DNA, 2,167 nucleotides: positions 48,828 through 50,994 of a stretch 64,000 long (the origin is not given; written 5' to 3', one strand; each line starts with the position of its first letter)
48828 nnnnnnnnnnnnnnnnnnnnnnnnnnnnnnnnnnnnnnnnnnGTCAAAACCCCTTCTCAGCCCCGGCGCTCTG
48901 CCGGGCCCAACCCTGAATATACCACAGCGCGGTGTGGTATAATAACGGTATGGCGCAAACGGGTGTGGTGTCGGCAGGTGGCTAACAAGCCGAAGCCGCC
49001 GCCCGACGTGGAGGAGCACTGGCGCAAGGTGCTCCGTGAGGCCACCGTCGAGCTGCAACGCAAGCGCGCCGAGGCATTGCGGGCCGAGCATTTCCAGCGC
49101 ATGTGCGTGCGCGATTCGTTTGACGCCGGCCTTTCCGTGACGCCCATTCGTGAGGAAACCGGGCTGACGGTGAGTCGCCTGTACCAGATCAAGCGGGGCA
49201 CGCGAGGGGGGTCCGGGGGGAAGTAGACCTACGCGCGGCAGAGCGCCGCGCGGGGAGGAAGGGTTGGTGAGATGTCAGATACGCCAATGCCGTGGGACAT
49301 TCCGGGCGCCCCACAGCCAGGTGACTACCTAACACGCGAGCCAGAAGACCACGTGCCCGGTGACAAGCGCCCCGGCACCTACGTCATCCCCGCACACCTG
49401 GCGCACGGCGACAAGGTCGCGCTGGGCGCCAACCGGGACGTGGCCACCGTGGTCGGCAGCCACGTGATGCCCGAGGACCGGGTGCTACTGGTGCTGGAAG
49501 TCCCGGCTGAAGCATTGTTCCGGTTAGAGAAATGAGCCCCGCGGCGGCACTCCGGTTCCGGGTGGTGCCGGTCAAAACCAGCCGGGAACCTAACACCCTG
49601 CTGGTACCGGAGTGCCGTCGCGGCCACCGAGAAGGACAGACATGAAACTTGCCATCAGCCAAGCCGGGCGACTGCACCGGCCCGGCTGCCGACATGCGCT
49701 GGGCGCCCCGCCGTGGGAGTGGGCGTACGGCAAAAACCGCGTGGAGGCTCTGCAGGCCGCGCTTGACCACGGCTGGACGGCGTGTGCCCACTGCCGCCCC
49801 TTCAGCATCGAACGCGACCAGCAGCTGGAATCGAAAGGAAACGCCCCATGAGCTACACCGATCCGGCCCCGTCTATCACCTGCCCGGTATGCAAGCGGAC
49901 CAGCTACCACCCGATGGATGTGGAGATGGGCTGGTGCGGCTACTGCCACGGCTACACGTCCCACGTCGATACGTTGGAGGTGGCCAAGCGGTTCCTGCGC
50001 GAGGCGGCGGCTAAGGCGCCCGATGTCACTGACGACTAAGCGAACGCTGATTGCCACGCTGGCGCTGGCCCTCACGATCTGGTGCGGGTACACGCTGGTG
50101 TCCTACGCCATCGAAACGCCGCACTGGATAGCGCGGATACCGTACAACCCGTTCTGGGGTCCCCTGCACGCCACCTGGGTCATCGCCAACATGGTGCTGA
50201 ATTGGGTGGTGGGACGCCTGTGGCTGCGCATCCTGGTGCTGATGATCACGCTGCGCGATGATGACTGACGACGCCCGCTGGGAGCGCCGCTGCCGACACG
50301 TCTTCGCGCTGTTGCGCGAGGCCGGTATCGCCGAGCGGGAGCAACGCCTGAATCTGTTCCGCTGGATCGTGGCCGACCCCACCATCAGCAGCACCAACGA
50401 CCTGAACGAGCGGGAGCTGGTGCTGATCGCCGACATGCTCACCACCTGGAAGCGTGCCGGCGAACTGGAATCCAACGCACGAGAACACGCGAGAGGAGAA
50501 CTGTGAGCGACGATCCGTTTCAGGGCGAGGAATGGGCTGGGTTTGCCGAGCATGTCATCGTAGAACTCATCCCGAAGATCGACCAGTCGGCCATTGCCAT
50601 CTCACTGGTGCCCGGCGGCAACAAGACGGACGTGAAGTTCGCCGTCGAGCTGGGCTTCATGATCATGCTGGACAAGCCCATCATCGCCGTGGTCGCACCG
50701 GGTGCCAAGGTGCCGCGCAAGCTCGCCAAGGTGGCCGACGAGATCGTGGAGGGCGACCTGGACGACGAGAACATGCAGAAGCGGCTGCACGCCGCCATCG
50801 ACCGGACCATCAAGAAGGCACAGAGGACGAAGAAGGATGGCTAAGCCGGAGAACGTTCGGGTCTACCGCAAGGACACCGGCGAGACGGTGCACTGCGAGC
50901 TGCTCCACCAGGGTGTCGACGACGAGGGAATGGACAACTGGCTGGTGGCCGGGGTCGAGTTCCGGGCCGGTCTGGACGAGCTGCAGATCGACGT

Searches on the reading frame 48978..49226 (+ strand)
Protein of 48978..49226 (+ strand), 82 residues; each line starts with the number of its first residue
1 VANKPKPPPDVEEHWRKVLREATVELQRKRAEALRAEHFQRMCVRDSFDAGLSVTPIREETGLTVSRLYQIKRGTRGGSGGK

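Call 40: search_protein_families(library=phrogs, proteins=[window:48978-49226:+], max_evalue=0.01)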
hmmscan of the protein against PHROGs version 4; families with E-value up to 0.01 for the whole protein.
window:48978-49226:+ (82 aa): 2 families
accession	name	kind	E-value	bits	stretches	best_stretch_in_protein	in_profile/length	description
phrog_686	-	DNA, RNA and nucleotide metabolism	1.5e-05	26.1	1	28-75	27-72/76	HTH DNA binding protein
phrog_8615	-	unknown function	9.2e-05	23.7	1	24-75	31-81/84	-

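Call 64: search_protein_families(library=pfam, proteins=[window:48978-49226:+], max_evalue=0.05)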
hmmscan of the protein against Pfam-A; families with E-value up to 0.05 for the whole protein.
window:48978-49226:+ (82 aa): 0 families

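Call 86: search_solved_structures(query=A1, max_evalue=1)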
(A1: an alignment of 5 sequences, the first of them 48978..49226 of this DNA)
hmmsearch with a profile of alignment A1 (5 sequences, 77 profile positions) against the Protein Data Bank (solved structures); distinct sequences matched with E-value up to 1: 11.
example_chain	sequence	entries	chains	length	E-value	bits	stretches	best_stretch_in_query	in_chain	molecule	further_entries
2odv_A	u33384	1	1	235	0.0097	19.4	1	8-57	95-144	Plectin 1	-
2odu_A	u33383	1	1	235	0.02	18.3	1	8-55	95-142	Plectin 1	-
1bxr_A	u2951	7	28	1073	0.17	15.4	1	24-73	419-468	CARBAMOYL-PHOSPHATE SYNTHASE | CARBAMOYL PHOSPHATE SYNTHETASE: LARGE SUBUNIT | CARBAMOYL PHOSPHATE SYNTHETASE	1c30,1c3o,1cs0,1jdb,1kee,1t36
1a9x_A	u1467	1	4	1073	0.17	15.4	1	24-73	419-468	CARBAMOYL PHOSPHATE SYNTHETASE (LARGE CHAIN)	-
1ce8_A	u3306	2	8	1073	0.17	15.4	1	24-73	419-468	PROTEIN (CARBAMOYL-PHOSPHATE SYNTHASE) | carbamoyl phosphate synthetase large chain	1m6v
2ofy_A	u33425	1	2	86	0.32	14.5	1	25-59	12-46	Putative XRE-family transcriptional regulator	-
5lec_A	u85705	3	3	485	0.33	14.5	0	13-41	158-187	DDD_D12_12_D12_12_D12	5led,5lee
3oit_A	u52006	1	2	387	0.37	14.3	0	22-56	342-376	Os07g0271500 protein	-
3ale_A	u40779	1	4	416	0.4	14.2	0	22-56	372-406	Os07g0271500 protein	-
3mlg_A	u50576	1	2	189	0.58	13.7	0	12-33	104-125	2X chimera of Helicobacter pylori protein HP0242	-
28jw_k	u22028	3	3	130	0.92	13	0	38-63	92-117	Small ribosomal subunit protein uS11c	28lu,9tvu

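Call 122: predict_structure(protein=window:48978-49226:+)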
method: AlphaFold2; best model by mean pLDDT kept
length: 82 residues; sequences in the alignment: 1
mean_pLDDT: 80.0   pTM: 0.43
mean pLDDT of the five models: 80.0, 70.9, 68.9, 64.9, 62.4
residues with pLDDT >= 90: 27; 70-90: 34; 50-70: 18; < 50: 3
segments of 3 or more residues with pLDDT < 50: none
pLDDT, mean of each block of 10 residues (from residue 1): 64 94 98 94 80 80 80 59 40
secondary structure, 60 per line:
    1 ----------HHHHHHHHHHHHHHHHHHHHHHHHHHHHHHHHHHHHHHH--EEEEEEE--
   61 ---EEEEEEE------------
elements in order: H11-49 E52-58 E64-70

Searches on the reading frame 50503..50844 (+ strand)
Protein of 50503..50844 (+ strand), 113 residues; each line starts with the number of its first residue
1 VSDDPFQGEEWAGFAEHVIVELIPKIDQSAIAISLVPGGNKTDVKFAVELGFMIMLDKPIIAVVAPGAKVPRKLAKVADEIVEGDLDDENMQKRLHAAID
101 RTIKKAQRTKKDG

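Call 118: search_protein_families(library=pfam, proteins=[window:50503-50844:+], max_evalue=0.01)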
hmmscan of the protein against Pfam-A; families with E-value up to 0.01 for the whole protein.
window:50503-50844:+ (113 aa): 1 family
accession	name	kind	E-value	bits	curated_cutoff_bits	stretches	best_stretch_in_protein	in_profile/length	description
PF05014.21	Nuc_deoxyrib_tr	-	0.0024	18.4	28.8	1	21-65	55-98/117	Nucleoside 2-deoxyribosyltransferase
